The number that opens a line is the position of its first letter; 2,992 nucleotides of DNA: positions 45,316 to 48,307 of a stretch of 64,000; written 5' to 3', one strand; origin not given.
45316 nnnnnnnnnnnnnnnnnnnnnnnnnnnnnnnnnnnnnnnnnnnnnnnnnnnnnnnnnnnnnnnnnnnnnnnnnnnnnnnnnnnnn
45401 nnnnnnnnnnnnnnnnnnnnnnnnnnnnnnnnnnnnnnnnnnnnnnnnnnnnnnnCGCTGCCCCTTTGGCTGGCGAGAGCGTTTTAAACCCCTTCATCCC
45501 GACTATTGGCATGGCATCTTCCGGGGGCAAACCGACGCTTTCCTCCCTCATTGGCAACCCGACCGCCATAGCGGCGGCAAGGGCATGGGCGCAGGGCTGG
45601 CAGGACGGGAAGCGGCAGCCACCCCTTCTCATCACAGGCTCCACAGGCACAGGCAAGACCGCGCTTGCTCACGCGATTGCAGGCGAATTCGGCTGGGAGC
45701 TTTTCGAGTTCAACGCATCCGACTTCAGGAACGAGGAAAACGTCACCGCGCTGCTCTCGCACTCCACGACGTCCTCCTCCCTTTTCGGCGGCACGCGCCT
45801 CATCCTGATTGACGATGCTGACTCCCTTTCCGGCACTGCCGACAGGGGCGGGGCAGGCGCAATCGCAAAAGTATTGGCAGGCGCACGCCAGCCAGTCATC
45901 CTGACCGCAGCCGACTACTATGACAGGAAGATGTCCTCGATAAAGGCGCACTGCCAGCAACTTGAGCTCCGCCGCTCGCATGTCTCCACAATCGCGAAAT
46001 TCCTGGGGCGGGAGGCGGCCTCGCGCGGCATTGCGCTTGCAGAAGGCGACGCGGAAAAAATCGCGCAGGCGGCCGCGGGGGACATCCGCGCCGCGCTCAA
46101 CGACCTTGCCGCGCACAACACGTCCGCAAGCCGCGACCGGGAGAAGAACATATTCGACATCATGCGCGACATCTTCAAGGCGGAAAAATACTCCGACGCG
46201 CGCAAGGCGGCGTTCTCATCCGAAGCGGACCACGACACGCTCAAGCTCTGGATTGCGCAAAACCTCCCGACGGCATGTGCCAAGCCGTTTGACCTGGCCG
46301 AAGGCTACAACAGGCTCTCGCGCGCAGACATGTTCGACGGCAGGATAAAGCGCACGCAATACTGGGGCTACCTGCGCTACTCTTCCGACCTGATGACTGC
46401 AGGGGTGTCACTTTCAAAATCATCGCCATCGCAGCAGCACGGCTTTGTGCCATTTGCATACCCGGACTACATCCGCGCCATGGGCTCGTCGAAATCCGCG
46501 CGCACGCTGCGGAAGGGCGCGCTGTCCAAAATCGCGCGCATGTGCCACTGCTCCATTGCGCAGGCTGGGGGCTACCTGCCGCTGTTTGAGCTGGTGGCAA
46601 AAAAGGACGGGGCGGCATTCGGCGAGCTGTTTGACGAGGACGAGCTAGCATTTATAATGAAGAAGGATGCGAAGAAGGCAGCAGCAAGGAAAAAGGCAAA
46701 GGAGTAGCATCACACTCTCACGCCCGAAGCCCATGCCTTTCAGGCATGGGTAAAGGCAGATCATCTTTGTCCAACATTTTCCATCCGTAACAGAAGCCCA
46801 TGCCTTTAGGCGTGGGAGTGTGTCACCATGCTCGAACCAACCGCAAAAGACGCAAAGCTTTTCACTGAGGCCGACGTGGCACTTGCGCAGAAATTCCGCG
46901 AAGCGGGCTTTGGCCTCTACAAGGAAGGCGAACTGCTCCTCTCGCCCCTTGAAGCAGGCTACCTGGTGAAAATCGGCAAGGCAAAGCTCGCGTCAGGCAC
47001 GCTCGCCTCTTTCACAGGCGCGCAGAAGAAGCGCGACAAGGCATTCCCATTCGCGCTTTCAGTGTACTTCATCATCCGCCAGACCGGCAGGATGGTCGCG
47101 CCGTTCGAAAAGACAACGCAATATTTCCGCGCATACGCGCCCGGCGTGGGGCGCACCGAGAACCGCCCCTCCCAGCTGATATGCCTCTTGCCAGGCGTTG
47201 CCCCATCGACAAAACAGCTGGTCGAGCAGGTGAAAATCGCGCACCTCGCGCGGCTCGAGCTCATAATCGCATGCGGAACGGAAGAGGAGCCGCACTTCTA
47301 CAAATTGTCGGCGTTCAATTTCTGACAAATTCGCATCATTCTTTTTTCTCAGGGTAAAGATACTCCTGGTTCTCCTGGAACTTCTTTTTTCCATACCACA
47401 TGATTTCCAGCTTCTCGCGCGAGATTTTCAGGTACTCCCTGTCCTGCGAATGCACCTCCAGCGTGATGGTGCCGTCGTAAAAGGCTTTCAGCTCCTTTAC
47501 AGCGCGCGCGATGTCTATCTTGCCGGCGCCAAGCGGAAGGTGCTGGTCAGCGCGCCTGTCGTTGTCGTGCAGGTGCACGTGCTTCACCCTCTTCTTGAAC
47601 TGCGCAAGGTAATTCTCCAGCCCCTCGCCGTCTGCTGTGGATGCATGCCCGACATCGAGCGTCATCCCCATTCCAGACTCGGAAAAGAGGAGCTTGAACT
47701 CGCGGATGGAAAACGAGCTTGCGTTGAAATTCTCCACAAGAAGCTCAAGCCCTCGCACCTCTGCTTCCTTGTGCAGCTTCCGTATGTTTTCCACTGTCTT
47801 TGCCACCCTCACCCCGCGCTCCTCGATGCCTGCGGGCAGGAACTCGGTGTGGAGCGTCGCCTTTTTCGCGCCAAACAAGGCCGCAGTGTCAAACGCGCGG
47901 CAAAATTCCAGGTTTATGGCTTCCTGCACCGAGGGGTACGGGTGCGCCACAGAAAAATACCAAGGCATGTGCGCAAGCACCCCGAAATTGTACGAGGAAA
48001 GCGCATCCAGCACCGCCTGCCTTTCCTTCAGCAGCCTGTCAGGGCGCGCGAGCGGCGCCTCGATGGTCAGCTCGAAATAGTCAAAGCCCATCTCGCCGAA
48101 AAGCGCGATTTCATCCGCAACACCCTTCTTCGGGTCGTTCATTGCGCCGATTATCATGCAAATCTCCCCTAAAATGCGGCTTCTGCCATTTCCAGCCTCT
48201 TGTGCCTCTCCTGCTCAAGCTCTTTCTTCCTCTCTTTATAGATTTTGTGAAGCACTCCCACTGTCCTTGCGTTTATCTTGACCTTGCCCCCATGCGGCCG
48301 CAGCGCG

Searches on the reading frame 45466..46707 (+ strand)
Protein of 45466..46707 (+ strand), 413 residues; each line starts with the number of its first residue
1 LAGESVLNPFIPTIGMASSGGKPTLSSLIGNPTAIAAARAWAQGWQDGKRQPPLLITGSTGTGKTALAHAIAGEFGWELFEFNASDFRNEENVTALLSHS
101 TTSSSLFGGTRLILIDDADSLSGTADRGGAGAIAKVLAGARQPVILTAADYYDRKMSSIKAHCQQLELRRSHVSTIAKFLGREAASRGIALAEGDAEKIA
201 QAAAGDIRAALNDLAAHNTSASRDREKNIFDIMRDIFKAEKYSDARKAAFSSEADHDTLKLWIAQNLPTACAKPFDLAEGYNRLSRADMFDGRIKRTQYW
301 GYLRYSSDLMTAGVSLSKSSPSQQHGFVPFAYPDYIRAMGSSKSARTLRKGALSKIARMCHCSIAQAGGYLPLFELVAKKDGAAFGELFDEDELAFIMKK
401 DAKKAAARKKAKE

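Call 3: search_protein_families(library=pfam, proteins=[window:45466-46707:+], max_evalue=1)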
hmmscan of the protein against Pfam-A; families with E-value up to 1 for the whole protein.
window:45466-46707:+ (413 aa): 22 families
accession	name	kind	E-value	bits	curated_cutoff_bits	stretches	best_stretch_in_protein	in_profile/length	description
PF00004.35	AAA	-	4.8e-13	50.1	21.2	1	54-142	1-97/131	ATPase family associated with various cellular activities (AAA)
PF13401.12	AAA_22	-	0.00049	20.9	27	1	50-106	4-50/130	AAA domain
PF06068.19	TIP49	-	0.0024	17.6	23.8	1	27-85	25-86/347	TIP49 P-loop domain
PF16193.11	AAA_assoc_2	-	0.0031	18.2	34.3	1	188-227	4-44/81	AAA C-terminal domain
PF07728.20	AAA_5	-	0.0031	18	22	1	53-98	1-47/139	AAA domain (dynein-related subfamily)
PF00308.24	Bac_DnaA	-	0.0033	18.1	23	1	30-74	15-57/162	Bacterial DnaA ATPAse domain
PF13521.12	AAA_28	-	0.0076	16.9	27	1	55-89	3-37/164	AAA domain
PF13191.12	AAA_16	-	0.0083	17.1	32.6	1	50-73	23-46/167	AAA ATPase domain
PF05496.18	RuvB_N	-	0.013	15.7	27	1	54-107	36-89/159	Holliday junction DNA helicase RuvB P-loop domain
PF00158.32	Sigma54_activat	-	0.015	15.5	20.2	1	49-75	20-46/168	Sigma-54 interaction domain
PF25199.1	nSTAND_NTPase5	-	0.016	15.5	34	1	48-123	38-110/145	Novel STAND NTPase 5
PF13173.12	AAA_14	-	0.028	14.9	27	1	51-121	2-74/129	AAA domain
PF04851.21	ResIII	-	0.034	14.5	22.5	1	35-72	9-44/164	Type III restriction enzyme, res subunit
PF20720.3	nSTAND3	-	0.036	14.2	27.2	1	54-75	20-41/155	Novel STAND NTPase 3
PF24883.2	NPHP3_N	-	0.051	14.2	24.8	1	43-73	13-44/164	Nephrocystin 3, N-terminal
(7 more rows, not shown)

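Call 4: search_protein_families(library=ncbifam, proteins=[window:45466-46707:+], max_evalue=1)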
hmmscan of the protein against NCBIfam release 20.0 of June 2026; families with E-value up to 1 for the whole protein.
window:45466-46707:+ (413 aa): 56 families (the best 25 are shown)
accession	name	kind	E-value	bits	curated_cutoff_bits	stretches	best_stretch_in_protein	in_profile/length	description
NF003230.0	PRK04195.1-6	equivalog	3.1e-85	286.7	441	1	25-396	13-398/494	replication factor C large subunit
NF003229.0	PRK04195.1-5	equivalog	8.4e-83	278.4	280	1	28-390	19-397/413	replication factor C large subunit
NF003231.0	PRK04195.2-1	equivalog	1.2e-77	261.9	442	1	24-368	15-372/517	replication factor C large subunit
NF003233.0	PRK04195.2-3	equivalog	1.8e-76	258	471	1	24-404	11-405/504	replication factor C large subunit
NF003232.0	PRK04195.2-2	equivalog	3.4e-70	237.3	701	1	25-409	12-404/480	replication factor C large subunit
NF003228.0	PRK04195.1-4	equivalog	1.1e-66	225.7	456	1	24-368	12-364/502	replication factor C large subunit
NF003234.0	PRK04195.2-4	equivalog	1.7e-57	195.5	529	1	24-368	11-372/497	replication factor C large subunit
NF003227.0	PRK04195.1-2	equivalog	1.9e-54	185.2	502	1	25-377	15-370/487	replication factor C large subunit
NF003226.0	PRK04195.1-1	equivalog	1.3e-47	162.7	588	1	38-382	26-386/405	replication factor C large subunit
NF001679.0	PRK00440.1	equivalog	1.3e-14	54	303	1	49-236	37-227/322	replication factor C small subunit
NF009067.0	PRK12402.1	equivalog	1.7e-11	43.7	317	2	93-252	109-265/340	replication factor C small subunit 2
NF006586.0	PRK09112.1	equivalog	6.3e-08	32.2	308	2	104-214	136-241/351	DNA polymerase III subunit delta'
NF011512.0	PRK14950.1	equivalog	8e-07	28.6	593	1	155-214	163-222/585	DNA polymerase III subunits gamma and tau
TIGR00362.1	DnaA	equivalog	8.6e-07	28.4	343.9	1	31-240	119-342/437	chromosomal replication initiator protein DnaA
NF003159.0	PRK04132.1-4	equivalog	1e-06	27.1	999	1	62-231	586-754/852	replication factor C small subunit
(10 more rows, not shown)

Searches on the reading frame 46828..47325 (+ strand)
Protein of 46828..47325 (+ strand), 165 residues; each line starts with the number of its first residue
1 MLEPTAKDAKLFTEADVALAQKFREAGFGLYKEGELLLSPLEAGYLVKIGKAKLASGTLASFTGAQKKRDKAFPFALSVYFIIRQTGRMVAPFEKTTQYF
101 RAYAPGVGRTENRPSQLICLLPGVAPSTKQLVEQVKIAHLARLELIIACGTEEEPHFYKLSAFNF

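Call 3: search_protein_families(library=pfam, proteins=[window:46828-47325:+], max_evalue=1)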
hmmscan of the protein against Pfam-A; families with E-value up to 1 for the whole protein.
window:46828-47325:+ (165 aa): 2 families
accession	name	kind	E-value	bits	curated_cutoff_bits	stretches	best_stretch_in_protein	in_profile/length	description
PF02778.19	tRNA_int_endo_N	-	0.0058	16.6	21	1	20-55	19-55/67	tRNA intron endonuclease, N-terminal domain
PF01974.23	tRNA_int_endo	-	0.054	14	27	1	76-152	4-79/85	tRNA intron endonuclease, catalytic C-terminal domain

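Call 4: search_protein_families(library=ncbifam, proteins=[window:46828-47325:+], max_evalue=1)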
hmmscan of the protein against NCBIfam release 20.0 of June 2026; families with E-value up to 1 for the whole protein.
window:46828-47325:+ (165 aa): 2 families
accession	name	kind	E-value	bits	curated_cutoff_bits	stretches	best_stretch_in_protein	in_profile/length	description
NF006795.0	PRK09300.1-3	equivalog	5.6e-05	22.3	501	1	18-154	16-154/350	tRNA splicing endonuclease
NF006796.0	PRK09300.1-4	equivalog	0.0016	17.5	518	1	17-152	185-322/335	tRNA splicing endonuclease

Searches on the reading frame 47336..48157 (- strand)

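Call 3: search_protein_families(library=pfam, proteins=[window:47336-48157:-], max_evalue=1)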
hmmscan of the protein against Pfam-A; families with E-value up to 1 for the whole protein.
window:47336-48157:- (273 aa): 1 family
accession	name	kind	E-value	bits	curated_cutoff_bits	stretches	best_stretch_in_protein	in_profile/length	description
PF01261.30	AP_endonuc_2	-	1.1e-29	104.3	31.1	1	22-248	6-241/249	Xylose isomerase-like TIM barrel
